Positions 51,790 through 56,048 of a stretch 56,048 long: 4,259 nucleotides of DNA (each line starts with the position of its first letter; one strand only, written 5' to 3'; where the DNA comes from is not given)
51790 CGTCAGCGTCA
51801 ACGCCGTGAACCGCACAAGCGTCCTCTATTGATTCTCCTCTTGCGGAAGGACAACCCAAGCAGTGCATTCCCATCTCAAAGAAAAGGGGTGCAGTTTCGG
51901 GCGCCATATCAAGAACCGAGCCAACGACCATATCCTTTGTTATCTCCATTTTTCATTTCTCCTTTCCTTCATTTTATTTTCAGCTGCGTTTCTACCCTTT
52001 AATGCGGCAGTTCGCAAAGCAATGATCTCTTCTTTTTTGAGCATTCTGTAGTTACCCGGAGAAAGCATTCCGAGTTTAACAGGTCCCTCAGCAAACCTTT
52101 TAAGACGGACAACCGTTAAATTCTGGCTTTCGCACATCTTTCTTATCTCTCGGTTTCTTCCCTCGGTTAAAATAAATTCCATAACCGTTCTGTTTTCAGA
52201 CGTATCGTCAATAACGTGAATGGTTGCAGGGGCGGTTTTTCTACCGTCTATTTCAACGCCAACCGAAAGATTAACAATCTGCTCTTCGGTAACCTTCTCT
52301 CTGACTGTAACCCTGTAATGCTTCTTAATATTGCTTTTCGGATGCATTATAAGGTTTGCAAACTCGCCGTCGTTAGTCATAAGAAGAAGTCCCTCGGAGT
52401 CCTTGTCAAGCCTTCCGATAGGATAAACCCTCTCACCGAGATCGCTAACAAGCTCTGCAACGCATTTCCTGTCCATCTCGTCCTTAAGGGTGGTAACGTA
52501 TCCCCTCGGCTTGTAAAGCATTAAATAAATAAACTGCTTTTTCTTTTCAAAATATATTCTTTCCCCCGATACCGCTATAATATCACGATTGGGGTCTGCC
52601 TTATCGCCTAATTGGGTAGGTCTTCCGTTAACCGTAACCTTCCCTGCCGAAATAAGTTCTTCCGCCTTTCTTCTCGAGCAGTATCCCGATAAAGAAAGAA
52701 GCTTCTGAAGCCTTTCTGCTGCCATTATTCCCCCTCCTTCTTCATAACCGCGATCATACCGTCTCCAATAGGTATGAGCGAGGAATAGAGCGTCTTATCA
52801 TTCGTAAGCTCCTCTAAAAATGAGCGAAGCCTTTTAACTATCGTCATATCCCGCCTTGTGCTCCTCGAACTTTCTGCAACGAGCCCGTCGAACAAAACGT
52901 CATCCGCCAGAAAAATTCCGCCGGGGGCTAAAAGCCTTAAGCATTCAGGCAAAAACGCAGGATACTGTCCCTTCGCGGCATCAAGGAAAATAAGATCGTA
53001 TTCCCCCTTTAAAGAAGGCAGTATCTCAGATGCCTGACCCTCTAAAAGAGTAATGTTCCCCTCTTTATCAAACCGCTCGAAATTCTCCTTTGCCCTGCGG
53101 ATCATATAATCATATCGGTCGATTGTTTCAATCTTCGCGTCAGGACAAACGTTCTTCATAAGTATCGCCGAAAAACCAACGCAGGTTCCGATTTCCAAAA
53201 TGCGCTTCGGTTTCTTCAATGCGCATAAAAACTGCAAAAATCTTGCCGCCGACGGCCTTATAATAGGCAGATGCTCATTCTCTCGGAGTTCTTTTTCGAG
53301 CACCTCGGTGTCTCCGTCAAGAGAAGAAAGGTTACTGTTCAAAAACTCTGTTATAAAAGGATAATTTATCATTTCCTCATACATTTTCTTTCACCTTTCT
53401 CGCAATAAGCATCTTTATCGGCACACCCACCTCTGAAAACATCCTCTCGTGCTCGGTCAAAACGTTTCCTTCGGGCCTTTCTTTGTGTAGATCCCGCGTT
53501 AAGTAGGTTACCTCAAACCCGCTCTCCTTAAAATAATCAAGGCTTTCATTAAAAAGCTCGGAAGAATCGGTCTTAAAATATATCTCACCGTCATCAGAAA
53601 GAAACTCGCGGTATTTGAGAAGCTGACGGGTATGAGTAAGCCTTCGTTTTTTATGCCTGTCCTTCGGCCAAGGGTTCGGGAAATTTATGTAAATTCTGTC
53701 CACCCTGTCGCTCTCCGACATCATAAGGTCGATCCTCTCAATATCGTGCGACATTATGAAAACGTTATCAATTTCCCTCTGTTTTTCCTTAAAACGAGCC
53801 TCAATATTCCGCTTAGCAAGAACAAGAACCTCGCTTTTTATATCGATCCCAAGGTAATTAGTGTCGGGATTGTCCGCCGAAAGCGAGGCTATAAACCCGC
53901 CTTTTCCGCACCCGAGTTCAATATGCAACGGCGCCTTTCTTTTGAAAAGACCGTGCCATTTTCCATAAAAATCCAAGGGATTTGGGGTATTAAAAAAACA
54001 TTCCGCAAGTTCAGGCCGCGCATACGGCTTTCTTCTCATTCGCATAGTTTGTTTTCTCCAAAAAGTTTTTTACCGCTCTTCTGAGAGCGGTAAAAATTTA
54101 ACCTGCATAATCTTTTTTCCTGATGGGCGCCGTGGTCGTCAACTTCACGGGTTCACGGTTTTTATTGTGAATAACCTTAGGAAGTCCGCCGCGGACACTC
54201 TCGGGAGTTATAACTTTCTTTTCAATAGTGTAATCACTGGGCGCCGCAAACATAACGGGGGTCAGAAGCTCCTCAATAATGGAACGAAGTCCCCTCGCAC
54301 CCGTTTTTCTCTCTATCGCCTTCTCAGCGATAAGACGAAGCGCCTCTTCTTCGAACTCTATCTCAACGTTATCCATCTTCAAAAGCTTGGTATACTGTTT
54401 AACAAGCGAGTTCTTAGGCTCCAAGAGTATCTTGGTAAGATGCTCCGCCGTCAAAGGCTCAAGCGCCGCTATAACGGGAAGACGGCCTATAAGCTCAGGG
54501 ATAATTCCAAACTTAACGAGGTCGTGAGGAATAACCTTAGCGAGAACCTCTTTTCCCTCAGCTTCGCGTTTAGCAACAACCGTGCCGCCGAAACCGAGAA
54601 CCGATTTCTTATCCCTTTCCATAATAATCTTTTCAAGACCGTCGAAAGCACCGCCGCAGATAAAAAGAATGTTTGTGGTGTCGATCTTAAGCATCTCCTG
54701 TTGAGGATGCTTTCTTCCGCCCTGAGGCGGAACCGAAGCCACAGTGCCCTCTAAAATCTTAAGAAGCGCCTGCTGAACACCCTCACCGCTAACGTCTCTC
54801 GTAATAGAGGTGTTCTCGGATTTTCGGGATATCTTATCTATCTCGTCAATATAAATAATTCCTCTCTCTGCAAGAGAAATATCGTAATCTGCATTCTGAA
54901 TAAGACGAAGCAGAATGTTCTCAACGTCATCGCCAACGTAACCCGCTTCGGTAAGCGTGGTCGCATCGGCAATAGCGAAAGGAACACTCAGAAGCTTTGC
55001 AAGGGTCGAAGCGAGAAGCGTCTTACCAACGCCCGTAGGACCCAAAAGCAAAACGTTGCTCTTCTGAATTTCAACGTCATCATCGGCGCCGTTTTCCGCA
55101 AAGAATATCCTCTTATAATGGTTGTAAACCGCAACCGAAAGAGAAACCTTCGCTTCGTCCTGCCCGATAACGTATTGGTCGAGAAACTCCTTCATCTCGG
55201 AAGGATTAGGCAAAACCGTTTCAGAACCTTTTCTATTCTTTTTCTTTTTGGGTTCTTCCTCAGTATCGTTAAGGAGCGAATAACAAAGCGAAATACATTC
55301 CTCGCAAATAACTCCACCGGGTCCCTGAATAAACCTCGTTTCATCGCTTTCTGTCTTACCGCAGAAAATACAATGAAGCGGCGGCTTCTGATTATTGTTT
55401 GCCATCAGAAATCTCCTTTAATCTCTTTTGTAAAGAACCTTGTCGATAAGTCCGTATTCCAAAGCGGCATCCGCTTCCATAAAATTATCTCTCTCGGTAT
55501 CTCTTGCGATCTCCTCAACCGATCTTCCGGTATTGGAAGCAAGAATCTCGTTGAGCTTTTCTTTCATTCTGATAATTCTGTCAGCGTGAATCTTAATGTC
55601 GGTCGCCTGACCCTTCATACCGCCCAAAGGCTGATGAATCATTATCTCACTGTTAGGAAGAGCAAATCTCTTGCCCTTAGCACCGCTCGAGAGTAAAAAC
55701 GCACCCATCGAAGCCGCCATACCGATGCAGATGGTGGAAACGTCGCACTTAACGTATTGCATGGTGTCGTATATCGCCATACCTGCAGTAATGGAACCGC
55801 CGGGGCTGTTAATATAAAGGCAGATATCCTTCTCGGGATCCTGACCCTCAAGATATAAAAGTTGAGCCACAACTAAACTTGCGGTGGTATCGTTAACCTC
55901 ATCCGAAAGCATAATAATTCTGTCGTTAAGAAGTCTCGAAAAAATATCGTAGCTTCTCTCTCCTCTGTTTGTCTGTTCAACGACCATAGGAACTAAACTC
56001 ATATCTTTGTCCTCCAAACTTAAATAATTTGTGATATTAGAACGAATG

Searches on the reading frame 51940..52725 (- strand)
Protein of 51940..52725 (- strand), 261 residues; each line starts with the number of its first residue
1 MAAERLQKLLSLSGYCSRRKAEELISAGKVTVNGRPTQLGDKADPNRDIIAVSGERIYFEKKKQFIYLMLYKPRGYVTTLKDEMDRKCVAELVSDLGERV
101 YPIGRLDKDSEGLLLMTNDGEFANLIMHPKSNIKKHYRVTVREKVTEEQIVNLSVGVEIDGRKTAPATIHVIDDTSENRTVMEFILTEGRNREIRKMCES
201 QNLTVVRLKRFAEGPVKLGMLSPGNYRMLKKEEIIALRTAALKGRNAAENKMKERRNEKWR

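Call 102: search_protein_families(library=pfam, proteins=[window:51940-52725:-], max_evalue=0.00001)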
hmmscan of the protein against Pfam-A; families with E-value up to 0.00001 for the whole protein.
window:51940-52725:- (261 aa): 2 families
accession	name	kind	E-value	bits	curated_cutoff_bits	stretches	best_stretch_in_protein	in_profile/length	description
PF00849.27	PseudoU_synth_2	-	2.7e-26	93.1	26.8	1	67-200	2-152/152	RNA pseudouridylate synthase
PF01479.30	S4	-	1.5e-11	44.3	22.8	1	4-46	1-45/48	S4 domain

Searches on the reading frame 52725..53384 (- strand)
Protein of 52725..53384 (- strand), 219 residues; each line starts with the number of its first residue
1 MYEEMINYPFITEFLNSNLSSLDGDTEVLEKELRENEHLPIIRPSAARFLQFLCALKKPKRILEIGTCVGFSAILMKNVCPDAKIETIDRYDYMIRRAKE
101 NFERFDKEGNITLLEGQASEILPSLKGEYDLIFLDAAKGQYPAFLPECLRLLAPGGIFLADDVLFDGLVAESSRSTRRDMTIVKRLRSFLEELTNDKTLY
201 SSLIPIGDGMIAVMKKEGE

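Call 102: search_protein_families(library=pfam, proteins=[window:52725-53384:-], max_evalue=0.00001)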
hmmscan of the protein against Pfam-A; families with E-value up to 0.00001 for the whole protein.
window:52725-53384:- (219 aa): 7 families
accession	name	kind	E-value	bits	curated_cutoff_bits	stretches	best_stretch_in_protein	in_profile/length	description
PF01596.23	Methyltransf_3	-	1.5e-28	100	22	1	42-215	28-203/204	O-methyltransferase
PF13578.12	Methyltransf_24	-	1.9e-11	45.2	26.3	1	63-163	1-105/105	Methyltransferase domain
PF13847.12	Methyltransf_31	-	3e-10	40.4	27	1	57-175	2-114/145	Methyltransferase domain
PF13649.12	Methyltransf_25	-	1.4e-09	38.9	27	1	62-156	1-97/97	Methyltransferase domain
PF01135.25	PCMT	-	8e-09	36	20.3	1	46-159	62-170/210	Protein-L-isoaspartate(D-aspartate) O-methyltransferase (PCMT)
PF08241.18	Methyltransf_11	-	1.7e-07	32.2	21.2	1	63-159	1-94/95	Methyltransferase domain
PF13489.12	Methyltransf_23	-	3.9e-06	27.1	27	1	46-165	9-121/164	Methyltransferase domain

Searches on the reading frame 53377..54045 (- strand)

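Call 102: search_protein_families(library=pfam, proteins=[window:53377-54045:-], max_evalue=0.00001)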
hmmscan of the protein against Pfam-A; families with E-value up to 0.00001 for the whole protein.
window:53377-54045:- (222 aa): 4 families
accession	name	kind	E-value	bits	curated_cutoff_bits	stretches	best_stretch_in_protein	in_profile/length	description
PF02390.23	Methyltransf_4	-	6.7e-37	127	24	1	38-211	2-171/173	Putative methyltransferase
PF13847.12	Methyltransf_31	-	5.1e-07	29.9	27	1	42-121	8-81/145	Methyltransferase domain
PF08242.18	Methyltransf_12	-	1.4e-06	29.3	30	1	42-87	1-46/98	Methyltransferase domain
PF13649.12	Methyltransf_25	-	3.3e-06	28.1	27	1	43-143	3-93/97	Methyltransferase domain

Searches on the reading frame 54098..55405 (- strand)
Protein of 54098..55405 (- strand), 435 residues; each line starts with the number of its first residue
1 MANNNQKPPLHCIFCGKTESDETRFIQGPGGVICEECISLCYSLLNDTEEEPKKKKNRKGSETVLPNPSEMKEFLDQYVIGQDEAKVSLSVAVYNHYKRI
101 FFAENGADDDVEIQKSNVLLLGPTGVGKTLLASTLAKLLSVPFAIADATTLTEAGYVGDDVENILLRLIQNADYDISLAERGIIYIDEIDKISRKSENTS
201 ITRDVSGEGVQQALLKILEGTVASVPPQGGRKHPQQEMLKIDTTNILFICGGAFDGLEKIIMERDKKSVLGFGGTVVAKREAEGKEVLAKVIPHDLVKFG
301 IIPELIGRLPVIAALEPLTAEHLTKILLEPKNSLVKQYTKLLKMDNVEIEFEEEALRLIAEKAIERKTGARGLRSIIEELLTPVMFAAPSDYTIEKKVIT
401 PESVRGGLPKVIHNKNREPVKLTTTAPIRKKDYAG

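Call 102: search_protein_families(library=pfam, proteins=[window:54098-55405:-], max_evalue=0.00001)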
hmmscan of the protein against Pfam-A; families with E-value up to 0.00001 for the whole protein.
window:54098-55405:- (435 aa): 7 families
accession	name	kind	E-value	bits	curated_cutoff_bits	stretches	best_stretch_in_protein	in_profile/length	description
PF07724.20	AAA_2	-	2e-33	116.2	27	1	115-312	3-166/166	AAA domain (Cdc48 subfamily)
PF00004.35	AAA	-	1.1e-14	55.5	21.2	1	118-235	1-99/131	ATPase family associated with various cellular activities (AAA)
PF10431.15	ClpB_D2-small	-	9.7e-13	48.4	21.9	1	318-396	1-75/81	C-terminal, D2-small domain, of ClpB protein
PF06689.19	zf-C4_ClpX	-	1.7e-12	47.5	27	1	11-46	2-38/39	ClpX C4-type zinc finger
PF01078.27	Mg_chelatase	-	1.6e-06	28.1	20.3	0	116-140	23-47/207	Magnesium chelatase, subunit ChlI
PF07728.20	AAA_5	-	1.7e-06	28.5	22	0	117-195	1-81/139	AAA domain (dynein-related subfamily)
PF05496.18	RuvB_N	-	5.6e-06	26.6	27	0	80-198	10-102/159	Holliday junction DNA helicase RuvB P-loop domain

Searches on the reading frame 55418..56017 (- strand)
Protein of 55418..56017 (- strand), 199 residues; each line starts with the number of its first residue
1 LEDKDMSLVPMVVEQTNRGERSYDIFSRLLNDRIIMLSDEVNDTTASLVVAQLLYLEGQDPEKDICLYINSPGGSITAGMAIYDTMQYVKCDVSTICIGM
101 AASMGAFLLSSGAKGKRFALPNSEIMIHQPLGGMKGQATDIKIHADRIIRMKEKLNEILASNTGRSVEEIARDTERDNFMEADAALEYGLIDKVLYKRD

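Call 102: search_protein_families(library=pfam, proteins=[window:55418-56017:-], max_evalue=0.00001)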
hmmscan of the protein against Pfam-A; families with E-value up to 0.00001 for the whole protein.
window:55418-56017:- (199 aa): 1 family
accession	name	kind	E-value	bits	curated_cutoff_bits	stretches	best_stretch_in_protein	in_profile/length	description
PF00574.28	CLP_protease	-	6.6e-86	287.3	20.2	1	18-197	2-181/182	Clp protease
